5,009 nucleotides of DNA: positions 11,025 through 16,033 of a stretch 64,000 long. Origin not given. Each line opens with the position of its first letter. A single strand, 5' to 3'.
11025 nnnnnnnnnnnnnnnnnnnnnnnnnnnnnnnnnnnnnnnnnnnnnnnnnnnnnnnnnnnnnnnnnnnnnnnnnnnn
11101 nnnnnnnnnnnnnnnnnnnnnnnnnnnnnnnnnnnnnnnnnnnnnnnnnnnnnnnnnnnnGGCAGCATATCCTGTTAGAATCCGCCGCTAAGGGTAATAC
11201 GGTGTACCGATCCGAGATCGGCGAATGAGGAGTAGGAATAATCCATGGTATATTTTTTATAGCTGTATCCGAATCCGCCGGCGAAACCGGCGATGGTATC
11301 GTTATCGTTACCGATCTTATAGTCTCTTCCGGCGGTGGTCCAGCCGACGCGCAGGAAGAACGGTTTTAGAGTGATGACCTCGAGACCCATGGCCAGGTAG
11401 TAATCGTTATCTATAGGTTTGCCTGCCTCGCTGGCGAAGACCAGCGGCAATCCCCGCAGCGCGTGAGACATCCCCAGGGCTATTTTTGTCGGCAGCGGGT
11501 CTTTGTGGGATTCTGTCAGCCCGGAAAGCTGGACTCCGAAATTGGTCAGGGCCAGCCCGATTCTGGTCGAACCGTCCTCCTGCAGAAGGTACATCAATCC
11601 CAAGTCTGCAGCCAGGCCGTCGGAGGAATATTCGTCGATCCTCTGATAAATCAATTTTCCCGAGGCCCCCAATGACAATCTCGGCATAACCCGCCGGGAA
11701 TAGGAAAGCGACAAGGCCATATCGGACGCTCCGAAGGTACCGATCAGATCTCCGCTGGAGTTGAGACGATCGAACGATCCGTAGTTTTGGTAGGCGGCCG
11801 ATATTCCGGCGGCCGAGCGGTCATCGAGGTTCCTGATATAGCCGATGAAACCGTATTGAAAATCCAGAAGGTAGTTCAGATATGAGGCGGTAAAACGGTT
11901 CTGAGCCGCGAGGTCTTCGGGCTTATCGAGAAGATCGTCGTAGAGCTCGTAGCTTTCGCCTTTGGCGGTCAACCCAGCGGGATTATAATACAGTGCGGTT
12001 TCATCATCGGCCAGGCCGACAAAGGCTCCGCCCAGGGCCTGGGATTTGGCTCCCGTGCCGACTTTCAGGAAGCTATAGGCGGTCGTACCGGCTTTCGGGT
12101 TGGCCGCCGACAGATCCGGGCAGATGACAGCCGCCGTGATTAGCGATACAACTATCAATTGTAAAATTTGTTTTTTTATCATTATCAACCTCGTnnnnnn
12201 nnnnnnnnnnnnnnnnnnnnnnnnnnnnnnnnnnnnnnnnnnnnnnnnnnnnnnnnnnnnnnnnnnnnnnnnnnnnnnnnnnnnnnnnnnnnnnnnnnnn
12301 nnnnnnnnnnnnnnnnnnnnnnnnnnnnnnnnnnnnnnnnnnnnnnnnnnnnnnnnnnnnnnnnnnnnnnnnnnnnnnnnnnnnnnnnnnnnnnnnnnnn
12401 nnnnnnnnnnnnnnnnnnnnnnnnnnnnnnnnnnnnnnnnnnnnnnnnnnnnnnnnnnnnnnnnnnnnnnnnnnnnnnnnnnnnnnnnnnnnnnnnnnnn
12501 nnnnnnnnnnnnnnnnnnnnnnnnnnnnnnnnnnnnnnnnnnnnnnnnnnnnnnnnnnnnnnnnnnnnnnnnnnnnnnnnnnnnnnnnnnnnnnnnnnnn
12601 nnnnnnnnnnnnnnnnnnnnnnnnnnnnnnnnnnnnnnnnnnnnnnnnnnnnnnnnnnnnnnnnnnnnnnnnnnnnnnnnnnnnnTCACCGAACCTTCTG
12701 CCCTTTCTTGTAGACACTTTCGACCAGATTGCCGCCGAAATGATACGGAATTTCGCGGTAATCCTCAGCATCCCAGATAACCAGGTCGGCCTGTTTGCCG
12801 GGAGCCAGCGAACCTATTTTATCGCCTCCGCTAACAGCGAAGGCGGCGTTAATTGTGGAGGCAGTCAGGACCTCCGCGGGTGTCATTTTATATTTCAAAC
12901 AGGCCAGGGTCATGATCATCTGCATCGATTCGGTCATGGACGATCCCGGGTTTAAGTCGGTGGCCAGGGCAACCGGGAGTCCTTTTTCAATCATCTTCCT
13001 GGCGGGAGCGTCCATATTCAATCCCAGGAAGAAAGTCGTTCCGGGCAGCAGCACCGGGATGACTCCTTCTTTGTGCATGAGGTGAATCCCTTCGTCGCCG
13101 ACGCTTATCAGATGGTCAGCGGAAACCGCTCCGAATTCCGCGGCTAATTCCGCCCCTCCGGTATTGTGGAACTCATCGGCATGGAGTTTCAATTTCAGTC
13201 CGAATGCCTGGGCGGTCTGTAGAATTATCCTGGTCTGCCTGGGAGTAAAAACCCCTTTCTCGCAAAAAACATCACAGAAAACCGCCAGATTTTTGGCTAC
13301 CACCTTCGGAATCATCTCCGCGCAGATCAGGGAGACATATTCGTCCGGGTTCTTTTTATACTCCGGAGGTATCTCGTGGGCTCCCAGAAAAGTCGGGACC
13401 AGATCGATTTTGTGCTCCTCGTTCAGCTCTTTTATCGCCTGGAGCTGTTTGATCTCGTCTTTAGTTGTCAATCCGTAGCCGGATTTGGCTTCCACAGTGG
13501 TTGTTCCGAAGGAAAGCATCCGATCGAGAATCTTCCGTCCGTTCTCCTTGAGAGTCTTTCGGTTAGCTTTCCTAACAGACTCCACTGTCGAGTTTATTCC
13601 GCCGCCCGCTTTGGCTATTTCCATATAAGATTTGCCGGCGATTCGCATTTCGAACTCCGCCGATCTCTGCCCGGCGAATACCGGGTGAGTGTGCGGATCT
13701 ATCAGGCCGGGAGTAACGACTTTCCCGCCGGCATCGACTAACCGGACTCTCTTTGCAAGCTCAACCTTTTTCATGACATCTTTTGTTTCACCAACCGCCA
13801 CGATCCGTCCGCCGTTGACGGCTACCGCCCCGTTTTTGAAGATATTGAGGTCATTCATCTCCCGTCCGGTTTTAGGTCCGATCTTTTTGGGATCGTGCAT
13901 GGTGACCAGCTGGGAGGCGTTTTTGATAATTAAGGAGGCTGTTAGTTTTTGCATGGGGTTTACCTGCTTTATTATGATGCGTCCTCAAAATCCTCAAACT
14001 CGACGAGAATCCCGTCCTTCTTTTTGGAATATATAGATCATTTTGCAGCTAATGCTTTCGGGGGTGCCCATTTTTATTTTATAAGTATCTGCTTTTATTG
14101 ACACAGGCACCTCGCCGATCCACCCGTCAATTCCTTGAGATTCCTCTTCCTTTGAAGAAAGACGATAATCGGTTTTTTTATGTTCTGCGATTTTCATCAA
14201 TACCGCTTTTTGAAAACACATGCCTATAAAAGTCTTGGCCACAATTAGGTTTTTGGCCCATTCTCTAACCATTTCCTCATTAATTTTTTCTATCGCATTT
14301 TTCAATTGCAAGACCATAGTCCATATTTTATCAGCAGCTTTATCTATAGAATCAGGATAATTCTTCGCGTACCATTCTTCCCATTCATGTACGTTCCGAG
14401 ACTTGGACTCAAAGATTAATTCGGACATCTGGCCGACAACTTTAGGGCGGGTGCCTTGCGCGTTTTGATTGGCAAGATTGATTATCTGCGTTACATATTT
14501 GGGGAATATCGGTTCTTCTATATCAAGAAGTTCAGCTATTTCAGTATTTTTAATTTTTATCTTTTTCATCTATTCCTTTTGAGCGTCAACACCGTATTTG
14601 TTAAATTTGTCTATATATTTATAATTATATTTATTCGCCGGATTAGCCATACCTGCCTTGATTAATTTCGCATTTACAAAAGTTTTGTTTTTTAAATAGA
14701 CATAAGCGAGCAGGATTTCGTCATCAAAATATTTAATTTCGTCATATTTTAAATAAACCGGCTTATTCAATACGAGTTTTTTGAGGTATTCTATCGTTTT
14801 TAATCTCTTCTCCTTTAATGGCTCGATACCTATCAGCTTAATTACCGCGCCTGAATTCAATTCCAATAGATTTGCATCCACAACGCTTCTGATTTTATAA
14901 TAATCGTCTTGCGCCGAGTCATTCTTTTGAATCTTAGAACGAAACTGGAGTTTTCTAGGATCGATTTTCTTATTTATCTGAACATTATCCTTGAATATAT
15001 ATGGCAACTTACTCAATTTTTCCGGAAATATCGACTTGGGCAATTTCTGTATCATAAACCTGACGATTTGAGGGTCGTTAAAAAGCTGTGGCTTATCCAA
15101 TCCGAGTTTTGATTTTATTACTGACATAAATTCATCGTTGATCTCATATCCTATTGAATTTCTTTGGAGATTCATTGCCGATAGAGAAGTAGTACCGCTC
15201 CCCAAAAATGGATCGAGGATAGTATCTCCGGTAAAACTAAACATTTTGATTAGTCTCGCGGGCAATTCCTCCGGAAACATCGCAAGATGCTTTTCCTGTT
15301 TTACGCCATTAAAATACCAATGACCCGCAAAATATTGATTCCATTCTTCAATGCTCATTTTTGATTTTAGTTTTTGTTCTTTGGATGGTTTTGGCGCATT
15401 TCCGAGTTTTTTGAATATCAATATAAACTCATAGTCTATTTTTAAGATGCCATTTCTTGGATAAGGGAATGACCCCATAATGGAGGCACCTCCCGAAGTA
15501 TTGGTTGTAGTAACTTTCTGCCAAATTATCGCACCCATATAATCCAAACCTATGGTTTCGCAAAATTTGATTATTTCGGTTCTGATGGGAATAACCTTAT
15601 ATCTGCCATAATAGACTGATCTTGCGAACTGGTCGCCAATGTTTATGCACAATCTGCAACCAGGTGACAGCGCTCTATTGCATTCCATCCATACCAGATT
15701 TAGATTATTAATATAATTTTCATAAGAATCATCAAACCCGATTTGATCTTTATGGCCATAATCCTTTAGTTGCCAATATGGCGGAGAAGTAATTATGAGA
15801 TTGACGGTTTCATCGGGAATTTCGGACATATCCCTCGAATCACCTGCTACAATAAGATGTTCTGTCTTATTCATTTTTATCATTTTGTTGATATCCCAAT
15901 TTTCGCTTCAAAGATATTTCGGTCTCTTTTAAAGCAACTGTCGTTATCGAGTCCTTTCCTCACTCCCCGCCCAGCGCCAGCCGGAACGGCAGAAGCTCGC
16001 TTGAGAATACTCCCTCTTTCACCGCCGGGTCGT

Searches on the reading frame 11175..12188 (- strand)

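Call 60: search_protein_families(library=ncbifam, proteins=[window:11175-12188:-], max_evalue=1e-15)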
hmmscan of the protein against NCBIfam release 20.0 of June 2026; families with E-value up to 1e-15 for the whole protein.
window:11175-12188:- (337 aa): 3 families
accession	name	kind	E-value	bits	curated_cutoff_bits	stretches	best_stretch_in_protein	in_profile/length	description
NF033711.1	T9SS_PorQ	equivalog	9.7e-50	169.5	220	1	96-251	67-220/335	type IX secretion system protein PorQ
NF033709.1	PorV_fam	subfamily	7.1e-46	157.3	90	1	96-334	45-323/326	PorV/PorQ family protein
NF052325.1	PorVQ2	equivalog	1.4e-17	63.7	325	0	18-203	5-187/354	putative type IX sorting system protein PorV2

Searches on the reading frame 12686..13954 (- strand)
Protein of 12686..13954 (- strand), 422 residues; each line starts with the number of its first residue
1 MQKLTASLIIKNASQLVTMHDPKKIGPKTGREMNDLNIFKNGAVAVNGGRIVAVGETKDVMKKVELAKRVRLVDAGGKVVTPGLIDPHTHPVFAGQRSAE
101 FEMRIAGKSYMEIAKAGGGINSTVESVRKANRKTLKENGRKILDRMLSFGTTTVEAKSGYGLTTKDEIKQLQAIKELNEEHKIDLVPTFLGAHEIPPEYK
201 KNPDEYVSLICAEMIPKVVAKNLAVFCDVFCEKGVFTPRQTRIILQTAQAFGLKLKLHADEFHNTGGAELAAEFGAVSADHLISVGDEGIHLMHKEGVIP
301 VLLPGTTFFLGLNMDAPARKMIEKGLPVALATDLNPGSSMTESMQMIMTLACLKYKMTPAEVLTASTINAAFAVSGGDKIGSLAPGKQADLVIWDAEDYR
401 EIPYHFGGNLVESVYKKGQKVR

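Call 60: search_protein_families(library=ncbifam, proteins=[window:12686-13954:-], max_evalue=1e-15)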
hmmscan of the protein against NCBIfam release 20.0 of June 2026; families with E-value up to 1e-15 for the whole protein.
window:12686-13954:- (422 aa): 6 families
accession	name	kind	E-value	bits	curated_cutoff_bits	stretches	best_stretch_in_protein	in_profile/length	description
TIGR01224.1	hutI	equivalog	7.7e-149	495.6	298.15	1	40-419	2-376/377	imidazolonepropionase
NF006679.0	PRK09228.1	subfamily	1.2e-19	70.4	351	0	280-397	269-388/433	guanine deaminase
TIGR02967.1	guan_deamin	equivalog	2.2e-18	66.4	375.4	0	281-397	245-363/401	guanine deaminase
NF006056.0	PRK08204.1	subfamily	1.4e-17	63.7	391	0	351-405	336-390/449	hypothetical protein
NF006549.0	PRK09045.1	equivalog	2.1e-16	59.6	540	0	278-405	256-389/444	TRZ/ATZ family hydrolase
NF006055.0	PRK08203.1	equivalog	2.7e-16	59.2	532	0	280-399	272-395/455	8-oxoguanine deaminase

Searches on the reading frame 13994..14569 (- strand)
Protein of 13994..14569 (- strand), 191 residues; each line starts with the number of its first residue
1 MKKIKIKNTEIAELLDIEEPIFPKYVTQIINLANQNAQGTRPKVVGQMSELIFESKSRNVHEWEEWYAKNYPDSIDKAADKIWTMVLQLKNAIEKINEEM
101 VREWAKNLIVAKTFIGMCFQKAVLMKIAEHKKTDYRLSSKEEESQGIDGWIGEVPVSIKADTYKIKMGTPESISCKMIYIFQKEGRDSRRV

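Call 61: search_protein_families(library=pfam, proteins=[window:13994-14569:-], max_evalue=0.000001)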
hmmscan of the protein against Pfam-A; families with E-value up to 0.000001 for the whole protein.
window:13994-14569:- (191 aa): 1 family
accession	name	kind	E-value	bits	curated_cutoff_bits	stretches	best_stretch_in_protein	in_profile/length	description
PF09568.16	RE_MjaI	-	2.1e-58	197.2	22.7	1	27-181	1-156/164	MjaI restriction endonuclease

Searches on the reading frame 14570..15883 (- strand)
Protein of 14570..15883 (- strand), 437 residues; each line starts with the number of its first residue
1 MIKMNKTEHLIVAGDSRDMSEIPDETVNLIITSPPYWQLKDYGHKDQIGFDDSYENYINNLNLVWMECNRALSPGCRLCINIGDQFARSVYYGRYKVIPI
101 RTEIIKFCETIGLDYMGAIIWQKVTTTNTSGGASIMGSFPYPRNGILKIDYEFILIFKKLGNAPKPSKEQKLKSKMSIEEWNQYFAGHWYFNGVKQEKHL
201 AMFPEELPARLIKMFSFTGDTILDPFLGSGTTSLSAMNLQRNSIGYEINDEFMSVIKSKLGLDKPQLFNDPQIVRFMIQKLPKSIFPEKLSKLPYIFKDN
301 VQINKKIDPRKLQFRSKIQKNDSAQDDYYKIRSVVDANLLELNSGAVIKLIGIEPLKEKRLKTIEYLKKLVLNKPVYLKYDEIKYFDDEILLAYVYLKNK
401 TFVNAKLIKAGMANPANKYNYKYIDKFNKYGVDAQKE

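Call 61: search_protein_families(library=pfam, proteins=[window:14570-15883:-], max_evalue=0.000001)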
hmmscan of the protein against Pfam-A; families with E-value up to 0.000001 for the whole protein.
window:14570-15883:- (437 aa): 2 families
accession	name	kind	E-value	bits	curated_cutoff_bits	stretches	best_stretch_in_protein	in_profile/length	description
PF01555.25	N6_N4_Mtase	-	9.3e-41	140.6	26.7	1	27-257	1-220/221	DNA methylase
PF00565.23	SNase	-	3.2e-07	31.2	21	1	364-437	27-100/107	Staphylococcal nuclease homologue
